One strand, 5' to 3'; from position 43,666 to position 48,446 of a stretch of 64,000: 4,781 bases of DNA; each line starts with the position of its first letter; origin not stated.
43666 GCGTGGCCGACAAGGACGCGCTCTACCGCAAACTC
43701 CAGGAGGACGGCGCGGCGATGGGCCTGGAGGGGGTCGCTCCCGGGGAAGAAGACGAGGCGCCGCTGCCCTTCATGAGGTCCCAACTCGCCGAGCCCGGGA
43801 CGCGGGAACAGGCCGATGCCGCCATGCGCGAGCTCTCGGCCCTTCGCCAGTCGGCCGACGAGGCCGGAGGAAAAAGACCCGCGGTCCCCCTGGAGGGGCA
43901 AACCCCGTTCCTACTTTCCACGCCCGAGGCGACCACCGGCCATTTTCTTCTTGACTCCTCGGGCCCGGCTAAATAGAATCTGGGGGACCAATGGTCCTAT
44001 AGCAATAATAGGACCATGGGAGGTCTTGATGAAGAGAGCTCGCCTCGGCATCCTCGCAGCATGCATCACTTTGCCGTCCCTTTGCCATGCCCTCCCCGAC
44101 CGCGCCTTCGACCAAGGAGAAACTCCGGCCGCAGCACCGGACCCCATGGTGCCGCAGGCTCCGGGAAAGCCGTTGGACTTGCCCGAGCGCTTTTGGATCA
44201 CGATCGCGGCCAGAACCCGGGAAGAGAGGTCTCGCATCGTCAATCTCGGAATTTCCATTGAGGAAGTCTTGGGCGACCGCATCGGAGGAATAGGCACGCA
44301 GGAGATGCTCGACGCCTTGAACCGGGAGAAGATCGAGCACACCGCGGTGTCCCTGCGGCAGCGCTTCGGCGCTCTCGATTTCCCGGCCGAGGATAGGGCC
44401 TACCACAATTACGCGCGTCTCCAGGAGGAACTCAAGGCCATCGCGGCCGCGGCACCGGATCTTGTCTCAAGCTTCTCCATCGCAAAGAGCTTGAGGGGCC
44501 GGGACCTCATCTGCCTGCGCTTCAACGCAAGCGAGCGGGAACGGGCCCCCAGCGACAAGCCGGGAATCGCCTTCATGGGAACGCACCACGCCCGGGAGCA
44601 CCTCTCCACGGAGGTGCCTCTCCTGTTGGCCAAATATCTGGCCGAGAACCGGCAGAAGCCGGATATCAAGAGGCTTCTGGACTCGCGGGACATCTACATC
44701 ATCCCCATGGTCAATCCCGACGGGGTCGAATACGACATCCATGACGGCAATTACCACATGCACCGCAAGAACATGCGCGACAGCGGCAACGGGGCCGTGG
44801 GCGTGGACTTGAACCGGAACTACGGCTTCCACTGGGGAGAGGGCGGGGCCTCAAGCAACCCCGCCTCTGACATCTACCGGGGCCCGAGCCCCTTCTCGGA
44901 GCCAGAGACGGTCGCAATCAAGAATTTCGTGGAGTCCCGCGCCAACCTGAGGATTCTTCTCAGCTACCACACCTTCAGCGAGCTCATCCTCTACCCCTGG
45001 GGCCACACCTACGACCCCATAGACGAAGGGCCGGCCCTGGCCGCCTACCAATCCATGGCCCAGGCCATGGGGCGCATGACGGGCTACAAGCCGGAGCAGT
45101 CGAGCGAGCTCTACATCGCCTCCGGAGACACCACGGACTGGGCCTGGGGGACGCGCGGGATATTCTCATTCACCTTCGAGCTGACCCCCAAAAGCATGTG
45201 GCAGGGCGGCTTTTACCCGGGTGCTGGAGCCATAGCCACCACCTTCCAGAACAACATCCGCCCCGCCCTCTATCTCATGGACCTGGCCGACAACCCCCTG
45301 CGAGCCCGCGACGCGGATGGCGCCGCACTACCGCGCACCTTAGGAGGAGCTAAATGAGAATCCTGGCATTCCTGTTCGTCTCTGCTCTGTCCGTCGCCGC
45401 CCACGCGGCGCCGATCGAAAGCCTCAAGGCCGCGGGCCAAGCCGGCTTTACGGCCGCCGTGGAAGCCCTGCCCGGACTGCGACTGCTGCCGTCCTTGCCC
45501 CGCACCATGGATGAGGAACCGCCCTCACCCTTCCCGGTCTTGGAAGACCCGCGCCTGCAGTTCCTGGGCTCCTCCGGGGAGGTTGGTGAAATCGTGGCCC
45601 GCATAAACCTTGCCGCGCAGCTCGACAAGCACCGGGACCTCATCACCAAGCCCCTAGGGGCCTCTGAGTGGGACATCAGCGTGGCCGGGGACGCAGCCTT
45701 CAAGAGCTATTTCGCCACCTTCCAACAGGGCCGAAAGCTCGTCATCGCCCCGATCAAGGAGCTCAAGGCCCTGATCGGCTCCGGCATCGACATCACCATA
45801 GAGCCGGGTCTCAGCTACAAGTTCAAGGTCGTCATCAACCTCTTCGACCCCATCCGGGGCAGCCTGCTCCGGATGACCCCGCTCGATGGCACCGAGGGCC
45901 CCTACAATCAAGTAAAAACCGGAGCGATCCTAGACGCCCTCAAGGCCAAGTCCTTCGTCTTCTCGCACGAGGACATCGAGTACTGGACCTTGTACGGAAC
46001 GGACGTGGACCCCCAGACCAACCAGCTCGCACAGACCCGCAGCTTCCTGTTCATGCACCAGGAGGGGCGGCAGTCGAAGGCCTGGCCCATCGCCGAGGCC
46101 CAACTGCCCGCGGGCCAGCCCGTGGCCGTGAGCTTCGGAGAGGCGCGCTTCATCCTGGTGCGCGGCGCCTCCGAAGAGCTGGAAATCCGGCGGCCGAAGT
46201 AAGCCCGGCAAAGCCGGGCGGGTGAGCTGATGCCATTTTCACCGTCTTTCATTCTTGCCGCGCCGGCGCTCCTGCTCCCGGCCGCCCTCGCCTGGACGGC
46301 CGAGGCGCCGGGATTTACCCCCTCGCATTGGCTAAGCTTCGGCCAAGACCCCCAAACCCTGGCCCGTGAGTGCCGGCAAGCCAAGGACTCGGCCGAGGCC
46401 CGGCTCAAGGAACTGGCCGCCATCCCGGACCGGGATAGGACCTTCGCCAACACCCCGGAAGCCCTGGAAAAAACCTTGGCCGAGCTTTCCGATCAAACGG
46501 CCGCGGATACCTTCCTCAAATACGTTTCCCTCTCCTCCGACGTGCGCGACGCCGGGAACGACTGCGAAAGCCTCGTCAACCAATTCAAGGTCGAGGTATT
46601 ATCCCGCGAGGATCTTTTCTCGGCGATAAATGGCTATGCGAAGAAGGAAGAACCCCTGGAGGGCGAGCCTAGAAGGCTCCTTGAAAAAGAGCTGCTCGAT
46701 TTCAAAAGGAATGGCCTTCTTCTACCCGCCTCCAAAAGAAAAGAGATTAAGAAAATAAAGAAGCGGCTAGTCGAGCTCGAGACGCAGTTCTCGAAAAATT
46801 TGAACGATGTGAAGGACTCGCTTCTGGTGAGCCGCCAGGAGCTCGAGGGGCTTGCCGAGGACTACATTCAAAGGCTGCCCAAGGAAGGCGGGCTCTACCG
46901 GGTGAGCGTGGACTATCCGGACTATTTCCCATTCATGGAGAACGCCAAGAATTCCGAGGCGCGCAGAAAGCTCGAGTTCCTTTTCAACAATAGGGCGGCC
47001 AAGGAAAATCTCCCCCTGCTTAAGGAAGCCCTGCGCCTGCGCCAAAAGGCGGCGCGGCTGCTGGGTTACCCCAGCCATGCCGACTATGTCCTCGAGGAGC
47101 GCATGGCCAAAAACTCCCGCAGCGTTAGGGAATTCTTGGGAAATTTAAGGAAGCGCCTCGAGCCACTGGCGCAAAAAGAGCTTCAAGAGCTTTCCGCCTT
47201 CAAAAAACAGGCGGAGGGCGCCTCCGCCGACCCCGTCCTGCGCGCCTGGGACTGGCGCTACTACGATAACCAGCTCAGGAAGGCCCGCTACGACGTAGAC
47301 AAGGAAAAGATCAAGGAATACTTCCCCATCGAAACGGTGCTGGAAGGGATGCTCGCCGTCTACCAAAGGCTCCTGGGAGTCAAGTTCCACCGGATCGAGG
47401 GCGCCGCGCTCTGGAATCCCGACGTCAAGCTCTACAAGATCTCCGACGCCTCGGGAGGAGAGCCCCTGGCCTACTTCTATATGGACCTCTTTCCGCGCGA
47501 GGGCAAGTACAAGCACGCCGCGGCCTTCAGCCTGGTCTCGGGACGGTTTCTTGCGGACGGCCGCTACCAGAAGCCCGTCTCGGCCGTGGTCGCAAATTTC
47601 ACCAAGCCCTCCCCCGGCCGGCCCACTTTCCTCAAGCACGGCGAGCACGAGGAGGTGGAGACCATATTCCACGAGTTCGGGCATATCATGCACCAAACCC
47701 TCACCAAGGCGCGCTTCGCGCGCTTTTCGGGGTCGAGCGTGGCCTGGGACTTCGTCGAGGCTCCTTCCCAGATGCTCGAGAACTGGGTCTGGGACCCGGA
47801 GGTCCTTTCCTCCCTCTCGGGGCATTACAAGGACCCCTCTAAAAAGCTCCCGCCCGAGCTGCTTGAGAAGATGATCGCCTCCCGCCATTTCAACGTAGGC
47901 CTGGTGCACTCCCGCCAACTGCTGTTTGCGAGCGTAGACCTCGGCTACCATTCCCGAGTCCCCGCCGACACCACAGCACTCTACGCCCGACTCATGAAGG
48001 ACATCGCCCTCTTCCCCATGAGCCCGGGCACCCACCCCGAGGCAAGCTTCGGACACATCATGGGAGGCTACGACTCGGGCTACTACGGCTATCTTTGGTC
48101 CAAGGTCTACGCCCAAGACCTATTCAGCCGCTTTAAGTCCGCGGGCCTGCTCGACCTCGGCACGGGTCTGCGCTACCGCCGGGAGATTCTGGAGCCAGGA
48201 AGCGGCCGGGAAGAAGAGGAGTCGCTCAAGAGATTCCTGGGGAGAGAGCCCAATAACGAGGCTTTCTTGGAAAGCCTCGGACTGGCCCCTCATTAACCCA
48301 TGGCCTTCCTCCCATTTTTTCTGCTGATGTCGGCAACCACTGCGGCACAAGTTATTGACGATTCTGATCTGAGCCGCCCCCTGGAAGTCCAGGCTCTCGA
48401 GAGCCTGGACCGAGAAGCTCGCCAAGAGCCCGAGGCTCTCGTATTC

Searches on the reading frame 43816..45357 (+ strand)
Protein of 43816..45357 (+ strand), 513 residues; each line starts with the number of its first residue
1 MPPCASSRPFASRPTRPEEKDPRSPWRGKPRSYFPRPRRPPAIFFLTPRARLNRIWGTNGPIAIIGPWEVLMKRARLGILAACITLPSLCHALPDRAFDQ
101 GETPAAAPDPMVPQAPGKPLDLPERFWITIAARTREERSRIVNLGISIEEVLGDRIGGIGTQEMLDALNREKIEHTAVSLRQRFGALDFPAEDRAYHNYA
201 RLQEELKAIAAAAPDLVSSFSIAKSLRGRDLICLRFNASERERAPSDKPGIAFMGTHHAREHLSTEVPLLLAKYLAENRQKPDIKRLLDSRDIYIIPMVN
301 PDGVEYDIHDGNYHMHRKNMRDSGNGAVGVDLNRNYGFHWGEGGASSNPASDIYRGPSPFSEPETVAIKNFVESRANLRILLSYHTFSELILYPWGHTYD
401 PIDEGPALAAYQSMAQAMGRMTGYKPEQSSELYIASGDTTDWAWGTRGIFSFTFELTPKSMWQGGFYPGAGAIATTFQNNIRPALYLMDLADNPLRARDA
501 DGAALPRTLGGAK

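Call 72: search_protein_families(library=pfam, max_evalue=0.0001, proteins=[window:43816-45357:+])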
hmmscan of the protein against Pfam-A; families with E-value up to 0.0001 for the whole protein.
window:43816-45357:+ (513 aa): 1 family
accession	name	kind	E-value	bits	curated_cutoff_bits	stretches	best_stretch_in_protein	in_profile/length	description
PF00246.29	Peptidase_M14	-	1.3e-65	222.3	21.6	1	204-480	3-283/286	Zinc carboxypeptidase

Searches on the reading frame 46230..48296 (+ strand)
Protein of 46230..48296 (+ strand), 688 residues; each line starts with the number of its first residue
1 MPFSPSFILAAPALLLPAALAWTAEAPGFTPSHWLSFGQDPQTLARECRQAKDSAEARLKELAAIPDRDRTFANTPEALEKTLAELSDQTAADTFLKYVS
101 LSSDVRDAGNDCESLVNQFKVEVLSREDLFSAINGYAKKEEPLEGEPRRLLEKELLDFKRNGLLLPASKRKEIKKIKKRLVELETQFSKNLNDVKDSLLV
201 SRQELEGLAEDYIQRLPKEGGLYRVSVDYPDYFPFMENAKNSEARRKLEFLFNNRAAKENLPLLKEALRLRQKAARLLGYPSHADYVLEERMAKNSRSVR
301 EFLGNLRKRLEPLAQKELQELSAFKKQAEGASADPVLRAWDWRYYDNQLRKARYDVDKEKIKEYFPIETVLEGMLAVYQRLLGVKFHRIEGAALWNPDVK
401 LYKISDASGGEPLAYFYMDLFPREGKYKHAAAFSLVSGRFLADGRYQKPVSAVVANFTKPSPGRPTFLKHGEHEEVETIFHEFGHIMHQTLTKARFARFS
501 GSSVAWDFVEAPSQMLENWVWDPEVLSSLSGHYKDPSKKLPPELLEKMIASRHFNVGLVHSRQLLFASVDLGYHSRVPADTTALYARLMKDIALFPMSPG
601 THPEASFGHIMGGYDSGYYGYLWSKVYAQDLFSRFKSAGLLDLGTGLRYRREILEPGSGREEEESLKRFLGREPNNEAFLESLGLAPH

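Call 73: search_protein_families(library=pfam, max_evalue=0.0001, proteins=[window:46230-48296:+])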
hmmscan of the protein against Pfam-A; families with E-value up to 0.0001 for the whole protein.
window:46230-48296:+ (688 aa): 1 family
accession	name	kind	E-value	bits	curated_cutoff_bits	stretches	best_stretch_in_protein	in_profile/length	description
PF01432.26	Peptidase_M3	-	8.7e-137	457.6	27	1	235-684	1-456/457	Peptidase family M3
